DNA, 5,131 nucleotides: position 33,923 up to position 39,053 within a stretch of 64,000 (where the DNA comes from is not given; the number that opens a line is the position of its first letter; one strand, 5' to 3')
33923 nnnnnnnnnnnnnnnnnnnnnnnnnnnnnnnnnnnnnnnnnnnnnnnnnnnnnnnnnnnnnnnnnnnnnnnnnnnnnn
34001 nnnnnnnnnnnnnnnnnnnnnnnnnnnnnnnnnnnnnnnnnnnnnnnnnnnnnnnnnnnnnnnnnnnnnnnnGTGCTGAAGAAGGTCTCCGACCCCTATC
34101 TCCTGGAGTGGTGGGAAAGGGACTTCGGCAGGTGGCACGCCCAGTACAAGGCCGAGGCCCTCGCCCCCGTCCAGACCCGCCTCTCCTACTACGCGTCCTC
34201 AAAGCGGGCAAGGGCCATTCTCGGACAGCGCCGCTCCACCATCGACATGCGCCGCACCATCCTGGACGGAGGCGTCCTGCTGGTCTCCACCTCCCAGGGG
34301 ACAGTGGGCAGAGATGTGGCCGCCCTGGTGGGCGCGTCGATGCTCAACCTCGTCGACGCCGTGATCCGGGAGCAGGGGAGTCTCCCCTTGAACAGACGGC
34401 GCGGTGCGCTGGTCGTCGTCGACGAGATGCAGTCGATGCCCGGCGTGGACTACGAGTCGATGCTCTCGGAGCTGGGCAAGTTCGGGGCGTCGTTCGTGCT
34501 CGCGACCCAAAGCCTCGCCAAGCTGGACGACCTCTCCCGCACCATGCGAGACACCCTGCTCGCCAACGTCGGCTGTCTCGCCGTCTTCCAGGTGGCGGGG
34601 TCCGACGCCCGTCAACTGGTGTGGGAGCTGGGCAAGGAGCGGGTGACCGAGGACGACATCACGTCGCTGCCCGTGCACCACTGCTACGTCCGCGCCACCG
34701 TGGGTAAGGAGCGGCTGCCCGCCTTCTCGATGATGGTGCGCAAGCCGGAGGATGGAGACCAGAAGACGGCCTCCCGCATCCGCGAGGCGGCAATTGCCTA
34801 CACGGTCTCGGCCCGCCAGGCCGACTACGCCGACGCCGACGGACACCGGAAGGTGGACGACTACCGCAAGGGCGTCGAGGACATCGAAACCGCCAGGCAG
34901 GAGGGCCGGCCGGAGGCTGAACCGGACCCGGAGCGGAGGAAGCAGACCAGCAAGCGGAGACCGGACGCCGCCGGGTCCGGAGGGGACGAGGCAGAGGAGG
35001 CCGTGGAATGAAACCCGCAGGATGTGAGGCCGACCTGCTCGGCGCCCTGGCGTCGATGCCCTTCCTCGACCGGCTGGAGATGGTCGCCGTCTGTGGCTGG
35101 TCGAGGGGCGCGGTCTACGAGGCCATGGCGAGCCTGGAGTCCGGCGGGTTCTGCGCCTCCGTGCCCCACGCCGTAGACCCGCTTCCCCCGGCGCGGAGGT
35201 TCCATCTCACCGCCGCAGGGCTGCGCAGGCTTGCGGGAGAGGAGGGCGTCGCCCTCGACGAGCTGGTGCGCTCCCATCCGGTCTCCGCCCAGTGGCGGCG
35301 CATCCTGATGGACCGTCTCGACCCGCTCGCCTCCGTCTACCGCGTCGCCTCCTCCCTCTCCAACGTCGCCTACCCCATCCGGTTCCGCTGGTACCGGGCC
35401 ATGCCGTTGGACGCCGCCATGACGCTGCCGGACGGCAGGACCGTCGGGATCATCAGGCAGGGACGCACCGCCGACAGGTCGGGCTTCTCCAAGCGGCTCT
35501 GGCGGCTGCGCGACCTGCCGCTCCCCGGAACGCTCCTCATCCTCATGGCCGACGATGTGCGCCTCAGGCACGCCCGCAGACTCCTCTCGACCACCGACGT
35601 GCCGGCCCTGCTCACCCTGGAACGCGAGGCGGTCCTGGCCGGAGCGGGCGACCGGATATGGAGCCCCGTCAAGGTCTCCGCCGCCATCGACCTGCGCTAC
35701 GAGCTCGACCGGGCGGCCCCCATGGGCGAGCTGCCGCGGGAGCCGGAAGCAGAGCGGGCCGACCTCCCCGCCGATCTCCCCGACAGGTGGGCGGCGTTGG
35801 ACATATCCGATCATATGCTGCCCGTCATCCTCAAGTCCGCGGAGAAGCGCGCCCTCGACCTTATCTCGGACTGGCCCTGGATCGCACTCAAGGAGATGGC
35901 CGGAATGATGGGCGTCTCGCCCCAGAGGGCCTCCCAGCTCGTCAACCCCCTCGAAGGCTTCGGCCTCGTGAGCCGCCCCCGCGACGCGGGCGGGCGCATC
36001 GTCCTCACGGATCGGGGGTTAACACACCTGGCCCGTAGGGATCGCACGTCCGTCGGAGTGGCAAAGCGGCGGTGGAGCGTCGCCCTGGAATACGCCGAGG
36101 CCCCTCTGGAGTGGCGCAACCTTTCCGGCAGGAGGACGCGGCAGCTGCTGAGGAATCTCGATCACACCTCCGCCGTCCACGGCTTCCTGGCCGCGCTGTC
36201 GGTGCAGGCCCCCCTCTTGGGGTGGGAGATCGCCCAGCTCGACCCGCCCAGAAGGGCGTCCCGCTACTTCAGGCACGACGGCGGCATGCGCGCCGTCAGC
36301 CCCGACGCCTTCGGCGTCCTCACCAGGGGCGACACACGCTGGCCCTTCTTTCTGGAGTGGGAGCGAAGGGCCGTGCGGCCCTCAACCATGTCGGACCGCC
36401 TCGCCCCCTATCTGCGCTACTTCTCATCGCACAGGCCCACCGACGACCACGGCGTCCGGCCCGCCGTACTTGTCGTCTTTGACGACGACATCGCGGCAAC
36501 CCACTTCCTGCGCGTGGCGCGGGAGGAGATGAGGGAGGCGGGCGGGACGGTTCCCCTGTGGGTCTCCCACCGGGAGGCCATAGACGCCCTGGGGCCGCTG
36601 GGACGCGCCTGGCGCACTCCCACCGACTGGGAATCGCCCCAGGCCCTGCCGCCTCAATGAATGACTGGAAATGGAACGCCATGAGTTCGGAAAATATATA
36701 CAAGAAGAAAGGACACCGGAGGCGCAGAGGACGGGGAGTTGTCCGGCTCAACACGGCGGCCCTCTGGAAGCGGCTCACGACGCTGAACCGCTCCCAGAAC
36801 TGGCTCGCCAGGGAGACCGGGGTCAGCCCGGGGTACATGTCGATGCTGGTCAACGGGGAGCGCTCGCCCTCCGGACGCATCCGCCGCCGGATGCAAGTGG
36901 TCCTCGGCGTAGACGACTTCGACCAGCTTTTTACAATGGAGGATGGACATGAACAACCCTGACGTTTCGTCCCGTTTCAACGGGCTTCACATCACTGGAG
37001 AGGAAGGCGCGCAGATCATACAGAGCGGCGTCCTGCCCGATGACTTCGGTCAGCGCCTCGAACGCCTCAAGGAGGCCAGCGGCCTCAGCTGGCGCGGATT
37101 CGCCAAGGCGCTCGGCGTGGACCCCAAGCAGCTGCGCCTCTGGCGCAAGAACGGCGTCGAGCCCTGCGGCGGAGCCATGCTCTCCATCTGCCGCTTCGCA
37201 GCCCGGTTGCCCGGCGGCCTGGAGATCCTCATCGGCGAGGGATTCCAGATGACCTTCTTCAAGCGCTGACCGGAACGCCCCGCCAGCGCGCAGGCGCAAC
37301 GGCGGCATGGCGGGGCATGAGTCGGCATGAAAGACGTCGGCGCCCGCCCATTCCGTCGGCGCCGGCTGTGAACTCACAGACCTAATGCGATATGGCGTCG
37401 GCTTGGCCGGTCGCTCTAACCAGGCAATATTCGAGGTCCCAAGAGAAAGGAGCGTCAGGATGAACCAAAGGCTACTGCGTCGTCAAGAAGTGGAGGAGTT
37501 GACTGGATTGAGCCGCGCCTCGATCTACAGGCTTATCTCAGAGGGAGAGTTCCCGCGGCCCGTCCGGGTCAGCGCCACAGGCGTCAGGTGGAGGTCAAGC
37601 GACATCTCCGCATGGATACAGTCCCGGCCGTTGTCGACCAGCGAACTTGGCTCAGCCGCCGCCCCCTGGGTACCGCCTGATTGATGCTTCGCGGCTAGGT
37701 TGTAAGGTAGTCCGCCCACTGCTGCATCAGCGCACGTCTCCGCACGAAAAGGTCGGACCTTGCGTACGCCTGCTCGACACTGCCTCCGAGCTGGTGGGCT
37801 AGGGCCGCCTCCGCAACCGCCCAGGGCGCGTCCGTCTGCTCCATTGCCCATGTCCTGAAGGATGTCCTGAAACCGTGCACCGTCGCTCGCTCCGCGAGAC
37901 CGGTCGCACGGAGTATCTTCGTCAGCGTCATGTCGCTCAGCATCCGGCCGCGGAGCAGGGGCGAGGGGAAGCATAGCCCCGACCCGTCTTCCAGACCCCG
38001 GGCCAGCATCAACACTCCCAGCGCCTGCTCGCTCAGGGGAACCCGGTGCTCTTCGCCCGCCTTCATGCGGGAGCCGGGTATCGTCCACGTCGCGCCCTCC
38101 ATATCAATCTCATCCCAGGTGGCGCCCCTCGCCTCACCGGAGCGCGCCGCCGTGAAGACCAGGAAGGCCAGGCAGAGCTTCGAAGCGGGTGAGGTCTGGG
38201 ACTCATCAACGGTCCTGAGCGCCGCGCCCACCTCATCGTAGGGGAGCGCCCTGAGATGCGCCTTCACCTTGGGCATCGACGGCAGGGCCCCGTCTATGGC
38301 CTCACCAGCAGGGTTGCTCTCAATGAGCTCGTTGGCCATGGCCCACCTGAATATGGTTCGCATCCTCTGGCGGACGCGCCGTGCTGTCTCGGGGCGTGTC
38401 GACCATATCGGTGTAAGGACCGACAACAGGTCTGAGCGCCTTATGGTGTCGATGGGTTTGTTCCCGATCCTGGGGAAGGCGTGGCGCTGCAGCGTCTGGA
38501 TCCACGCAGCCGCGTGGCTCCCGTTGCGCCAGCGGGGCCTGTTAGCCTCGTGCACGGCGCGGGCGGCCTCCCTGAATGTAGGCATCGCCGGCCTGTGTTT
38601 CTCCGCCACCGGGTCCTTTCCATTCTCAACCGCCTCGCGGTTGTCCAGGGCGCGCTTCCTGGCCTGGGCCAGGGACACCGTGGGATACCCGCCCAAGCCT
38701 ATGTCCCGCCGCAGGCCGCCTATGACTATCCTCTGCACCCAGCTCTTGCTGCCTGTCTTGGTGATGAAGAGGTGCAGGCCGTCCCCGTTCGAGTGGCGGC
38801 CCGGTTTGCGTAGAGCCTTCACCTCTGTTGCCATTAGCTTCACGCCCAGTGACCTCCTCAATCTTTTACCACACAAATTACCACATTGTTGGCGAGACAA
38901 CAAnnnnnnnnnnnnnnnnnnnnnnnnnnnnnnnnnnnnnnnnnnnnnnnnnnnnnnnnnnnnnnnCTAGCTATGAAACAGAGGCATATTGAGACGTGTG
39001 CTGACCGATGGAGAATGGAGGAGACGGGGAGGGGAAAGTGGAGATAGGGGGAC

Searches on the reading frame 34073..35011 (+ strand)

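Call 38: search_protein_families(library=pfam, proteins=[window:34073-35011:+], max_evalue=0.001)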
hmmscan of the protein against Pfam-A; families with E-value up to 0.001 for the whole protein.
window:34073-35011:+ (312 aa): 2 families
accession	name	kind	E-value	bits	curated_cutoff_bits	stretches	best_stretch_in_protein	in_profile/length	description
PF10412.15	TrwB_AAD_bind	-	1.2e-06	28.2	20.5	1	94-196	228-333/387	Type IV secretion-system coupling protein DNA-binding domain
PF12696.13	TraG-D_C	-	7.6e-05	23.1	22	1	113-193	3-86/126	TraM recognition site of TraD and TraG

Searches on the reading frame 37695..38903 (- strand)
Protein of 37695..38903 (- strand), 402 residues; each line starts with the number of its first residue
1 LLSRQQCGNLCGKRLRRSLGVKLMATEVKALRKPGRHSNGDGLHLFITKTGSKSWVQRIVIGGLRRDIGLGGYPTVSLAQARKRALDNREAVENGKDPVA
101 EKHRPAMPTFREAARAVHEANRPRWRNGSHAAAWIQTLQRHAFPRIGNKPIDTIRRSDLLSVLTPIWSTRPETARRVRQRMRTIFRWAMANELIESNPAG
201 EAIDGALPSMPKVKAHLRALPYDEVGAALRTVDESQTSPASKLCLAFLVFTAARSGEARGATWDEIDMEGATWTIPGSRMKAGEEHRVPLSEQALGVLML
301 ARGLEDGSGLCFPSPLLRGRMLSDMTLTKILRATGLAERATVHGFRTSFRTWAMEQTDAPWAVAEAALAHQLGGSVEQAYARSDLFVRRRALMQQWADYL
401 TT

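Call 38: search_protein_families(library=pfam, proteins=[window:37695-38903:-], max_evalue=0.001)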
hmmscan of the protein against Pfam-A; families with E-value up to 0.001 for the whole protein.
window:37695-38903:- (402 aa): 3 families
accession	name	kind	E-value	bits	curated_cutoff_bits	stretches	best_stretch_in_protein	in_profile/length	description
PF22022.2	Phage_int_M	-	2.7e-29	101.7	27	1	110-200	1-91/96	Phage integrase central domain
PF13356.12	Arm-DNA-bind_3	-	2.2e-19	69.8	27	1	24-103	2-81/83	Arm DNA-binding domain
PF00589.27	Phage_integrase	-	1.4e-16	61.2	27.1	1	220-384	3-169/172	Phage integrase family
